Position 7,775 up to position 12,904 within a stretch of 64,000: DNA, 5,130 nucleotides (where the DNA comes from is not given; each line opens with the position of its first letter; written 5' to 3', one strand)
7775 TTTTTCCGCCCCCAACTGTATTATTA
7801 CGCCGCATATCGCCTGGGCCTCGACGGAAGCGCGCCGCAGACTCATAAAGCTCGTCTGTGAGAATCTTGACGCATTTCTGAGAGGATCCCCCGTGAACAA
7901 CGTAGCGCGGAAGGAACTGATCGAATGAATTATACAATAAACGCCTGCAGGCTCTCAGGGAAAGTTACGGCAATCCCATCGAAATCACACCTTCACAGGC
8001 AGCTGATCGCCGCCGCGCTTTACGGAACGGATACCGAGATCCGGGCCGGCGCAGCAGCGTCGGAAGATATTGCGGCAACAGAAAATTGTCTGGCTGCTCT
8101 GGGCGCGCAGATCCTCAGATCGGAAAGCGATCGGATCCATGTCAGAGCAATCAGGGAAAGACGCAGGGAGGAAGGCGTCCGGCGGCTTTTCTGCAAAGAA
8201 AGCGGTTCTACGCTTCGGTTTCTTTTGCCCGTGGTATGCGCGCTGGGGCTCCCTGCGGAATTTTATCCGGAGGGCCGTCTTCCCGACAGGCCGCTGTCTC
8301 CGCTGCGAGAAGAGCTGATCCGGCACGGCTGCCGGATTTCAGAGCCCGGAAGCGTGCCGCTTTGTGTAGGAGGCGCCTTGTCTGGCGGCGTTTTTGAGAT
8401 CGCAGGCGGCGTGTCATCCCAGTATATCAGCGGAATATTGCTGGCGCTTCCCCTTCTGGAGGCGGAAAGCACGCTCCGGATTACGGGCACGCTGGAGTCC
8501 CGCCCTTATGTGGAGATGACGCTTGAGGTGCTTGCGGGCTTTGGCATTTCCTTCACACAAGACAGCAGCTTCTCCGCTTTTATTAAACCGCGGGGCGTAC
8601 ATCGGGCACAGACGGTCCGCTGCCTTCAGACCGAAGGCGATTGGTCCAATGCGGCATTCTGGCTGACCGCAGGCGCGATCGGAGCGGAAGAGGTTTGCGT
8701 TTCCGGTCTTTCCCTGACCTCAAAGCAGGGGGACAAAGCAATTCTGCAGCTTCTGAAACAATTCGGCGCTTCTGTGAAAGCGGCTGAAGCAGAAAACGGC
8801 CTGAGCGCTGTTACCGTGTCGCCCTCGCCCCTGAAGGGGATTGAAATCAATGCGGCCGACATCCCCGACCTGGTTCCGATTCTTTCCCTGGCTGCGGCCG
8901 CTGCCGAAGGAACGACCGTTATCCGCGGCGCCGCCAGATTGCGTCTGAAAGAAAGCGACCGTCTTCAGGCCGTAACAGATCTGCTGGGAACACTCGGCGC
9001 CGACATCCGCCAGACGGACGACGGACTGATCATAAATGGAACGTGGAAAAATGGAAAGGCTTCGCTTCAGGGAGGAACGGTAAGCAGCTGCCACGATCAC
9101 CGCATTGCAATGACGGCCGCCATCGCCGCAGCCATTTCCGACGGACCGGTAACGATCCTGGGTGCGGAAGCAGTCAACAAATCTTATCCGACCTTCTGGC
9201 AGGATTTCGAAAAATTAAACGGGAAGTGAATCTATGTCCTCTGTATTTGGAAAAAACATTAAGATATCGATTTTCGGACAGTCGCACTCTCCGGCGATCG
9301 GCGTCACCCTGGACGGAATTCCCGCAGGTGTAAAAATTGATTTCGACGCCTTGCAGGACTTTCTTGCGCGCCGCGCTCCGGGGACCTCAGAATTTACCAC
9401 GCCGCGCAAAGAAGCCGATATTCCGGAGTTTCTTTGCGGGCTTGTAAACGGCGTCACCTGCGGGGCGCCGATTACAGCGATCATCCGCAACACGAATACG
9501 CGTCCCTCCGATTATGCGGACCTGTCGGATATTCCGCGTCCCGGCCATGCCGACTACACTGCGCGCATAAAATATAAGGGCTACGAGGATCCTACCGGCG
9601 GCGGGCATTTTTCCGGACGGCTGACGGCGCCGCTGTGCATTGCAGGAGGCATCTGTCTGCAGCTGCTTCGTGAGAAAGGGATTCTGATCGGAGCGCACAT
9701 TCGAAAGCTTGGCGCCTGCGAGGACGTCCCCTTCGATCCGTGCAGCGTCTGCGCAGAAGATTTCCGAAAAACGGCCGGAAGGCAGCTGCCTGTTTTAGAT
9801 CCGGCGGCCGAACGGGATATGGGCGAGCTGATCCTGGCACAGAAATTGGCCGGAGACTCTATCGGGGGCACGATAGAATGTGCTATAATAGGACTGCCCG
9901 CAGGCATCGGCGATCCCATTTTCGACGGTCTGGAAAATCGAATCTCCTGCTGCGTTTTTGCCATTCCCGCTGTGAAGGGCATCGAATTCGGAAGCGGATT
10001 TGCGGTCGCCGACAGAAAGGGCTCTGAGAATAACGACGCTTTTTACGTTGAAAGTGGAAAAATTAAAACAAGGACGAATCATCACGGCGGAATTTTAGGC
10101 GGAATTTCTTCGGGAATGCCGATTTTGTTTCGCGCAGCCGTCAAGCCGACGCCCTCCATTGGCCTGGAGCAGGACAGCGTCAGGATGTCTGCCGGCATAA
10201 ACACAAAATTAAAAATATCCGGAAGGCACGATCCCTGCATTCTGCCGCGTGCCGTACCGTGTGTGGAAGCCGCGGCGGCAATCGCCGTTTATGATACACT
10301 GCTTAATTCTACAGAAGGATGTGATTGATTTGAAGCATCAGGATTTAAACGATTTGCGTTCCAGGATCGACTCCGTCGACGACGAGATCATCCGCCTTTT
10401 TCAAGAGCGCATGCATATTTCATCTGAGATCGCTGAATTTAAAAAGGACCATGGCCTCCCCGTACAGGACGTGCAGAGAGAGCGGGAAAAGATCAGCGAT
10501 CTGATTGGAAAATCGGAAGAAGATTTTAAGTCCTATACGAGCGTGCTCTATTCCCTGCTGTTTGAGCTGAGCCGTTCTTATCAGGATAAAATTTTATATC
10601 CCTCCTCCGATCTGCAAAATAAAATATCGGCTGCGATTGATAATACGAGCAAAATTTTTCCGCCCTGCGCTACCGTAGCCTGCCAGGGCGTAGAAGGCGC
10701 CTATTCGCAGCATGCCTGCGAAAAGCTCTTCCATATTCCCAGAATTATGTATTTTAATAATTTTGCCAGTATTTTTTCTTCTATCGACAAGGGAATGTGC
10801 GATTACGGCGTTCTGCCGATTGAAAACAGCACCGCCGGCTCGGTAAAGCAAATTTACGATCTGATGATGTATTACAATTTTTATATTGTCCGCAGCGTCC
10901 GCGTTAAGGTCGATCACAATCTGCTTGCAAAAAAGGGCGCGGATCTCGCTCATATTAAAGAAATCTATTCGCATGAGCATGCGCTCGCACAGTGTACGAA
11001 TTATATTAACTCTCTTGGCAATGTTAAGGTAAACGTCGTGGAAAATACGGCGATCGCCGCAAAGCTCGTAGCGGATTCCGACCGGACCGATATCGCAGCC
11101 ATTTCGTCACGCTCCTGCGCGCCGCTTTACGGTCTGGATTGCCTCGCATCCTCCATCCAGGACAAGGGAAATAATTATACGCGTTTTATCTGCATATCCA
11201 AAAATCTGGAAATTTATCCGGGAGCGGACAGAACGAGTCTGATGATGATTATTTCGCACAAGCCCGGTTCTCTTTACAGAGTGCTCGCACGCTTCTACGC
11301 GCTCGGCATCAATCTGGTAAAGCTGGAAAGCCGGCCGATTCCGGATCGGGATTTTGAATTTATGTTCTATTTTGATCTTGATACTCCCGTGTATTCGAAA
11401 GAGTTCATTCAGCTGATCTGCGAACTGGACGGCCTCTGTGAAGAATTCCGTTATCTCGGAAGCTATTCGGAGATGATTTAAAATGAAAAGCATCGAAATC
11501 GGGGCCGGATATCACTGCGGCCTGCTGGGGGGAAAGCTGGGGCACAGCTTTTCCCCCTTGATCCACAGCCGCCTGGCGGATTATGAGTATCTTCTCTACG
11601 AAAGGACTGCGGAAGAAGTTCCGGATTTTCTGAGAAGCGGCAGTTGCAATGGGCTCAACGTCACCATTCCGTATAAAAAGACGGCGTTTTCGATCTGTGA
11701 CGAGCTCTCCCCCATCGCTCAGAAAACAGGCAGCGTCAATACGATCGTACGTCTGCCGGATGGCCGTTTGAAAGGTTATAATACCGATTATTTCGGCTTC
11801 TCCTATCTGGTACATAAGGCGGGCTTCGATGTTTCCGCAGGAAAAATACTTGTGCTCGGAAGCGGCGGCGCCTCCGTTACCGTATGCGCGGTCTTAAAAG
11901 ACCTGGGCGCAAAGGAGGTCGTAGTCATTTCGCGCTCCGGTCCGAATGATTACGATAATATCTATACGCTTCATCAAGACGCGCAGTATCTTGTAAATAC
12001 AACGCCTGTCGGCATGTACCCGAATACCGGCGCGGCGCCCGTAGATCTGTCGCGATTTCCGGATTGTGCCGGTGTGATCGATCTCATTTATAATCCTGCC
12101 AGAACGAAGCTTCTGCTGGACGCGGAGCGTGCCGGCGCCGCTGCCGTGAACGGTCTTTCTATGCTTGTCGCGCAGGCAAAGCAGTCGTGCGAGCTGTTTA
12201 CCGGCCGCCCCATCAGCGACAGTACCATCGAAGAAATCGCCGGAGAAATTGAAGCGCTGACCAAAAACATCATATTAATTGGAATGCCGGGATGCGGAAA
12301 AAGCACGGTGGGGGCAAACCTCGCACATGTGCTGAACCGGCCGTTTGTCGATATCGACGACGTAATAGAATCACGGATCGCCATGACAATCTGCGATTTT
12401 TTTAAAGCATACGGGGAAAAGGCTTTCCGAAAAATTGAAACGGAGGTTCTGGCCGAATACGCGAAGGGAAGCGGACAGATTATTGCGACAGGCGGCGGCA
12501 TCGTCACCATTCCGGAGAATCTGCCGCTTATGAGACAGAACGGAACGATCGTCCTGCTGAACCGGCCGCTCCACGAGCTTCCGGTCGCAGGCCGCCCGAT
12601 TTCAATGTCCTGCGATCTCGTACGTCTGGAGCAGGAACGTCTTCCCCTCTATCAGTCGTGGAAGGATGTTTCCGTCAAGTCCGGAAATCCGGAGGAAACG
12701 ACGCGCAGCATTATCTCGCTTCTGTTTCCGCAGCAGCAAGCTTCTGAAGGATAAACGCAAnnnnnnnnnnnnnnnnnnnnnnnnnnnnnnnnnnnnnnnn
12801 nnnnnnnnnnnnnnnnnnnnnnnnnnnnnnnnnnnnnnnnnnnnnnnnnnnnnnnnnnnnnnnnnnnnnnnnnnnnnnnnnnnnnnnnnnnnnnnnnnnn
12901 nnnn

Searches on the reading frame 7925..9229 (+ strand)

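Call 33: search_protein_families(library=pfam, proteins=[window:7925-9229:+], max_evalue=0.00001)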
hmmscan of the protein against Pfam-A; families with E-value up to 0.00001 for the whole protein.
window:7925-9229:+ (434 aa): 1 family
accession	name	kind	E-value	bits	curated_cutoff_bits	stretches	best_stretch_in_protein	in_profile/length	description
PF00275.25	EPSP_synthase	-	2.8e-84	283.7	22.8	1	9-427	6-416/417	EPSP synthase (3-phosphoshikimate 1-carboxyvinyltransferase)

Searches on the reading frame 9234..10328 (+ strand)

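Call 33: search_protein_families(library=pfam, proteins=[window:9234-10328:+], max_evalue=0.00001)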
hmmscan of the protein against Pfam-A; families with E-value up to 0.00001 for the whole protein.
window:9234-10328:+ (364 aa): 1 family
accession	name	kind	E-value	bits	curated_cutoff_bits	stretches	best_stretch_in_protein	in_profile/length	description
PF01264.26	Chorismate_synt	-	1.6e-117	392.3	27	1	10-357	2-327/327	Chorismate synthase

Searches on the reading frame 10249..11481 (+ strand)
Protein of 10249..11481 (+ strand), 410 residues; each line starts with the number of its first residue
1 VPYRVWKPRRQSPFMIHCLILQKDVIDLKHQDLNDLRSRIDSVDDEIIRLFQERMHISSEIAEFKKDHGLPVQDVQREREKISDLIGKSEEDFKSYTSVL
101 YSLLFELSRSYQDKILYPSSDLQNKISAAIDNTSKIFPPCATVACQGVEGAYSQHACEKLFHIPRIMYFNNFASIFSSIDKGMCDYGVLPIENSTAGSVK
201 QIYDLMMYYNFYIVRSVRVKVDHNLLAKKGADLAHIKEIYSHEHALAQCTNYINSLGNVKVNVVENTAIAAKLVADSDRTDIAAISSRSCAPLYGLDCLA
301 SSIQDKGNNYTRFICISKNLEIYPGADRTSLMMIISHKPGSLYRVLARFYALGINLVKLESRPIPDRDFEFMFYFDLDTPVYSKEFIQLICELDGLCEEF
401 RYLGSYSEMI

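Call 33: search_protein_families(library=pfam, proteins=[window:10249-11481:+], max_evalue=0.00001)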
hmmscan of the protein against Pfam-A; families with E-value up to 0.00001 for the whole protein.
window:10249-11481:+ (410 aa): 2 families
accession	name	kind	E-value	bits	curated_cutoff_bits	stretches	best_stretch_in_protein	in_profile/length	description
PF00800.23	PDT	-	3.2e-56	190.4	25.2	1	143-319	1-179/181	Prephenate dehydratase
PF01817.26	CM_2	-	1.2e-18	67.5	27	1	36-112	1-79/80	Chorismate mutase type II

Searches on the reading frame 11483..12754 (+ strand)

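Call 33: search_protein_families(library=pfam, proteins=[window:11483-12754:+], max_evalue=0.00001)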
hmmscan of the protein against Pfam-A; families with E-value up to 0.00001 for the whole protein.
window:11483-12754:+ (423 aa): 2 families
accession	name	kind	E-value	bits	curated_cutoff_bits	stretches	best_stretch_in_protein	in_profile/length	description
PF01202.28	SKI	-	1.2e-32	113.7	22.1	1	269-402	1-144/159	Shikimate kinase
PF08501.16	Shikimate_dh_N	-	1.3e-15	57.8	27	1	14-88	1-83/83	Shikimate dehydrogenase substrate binding domain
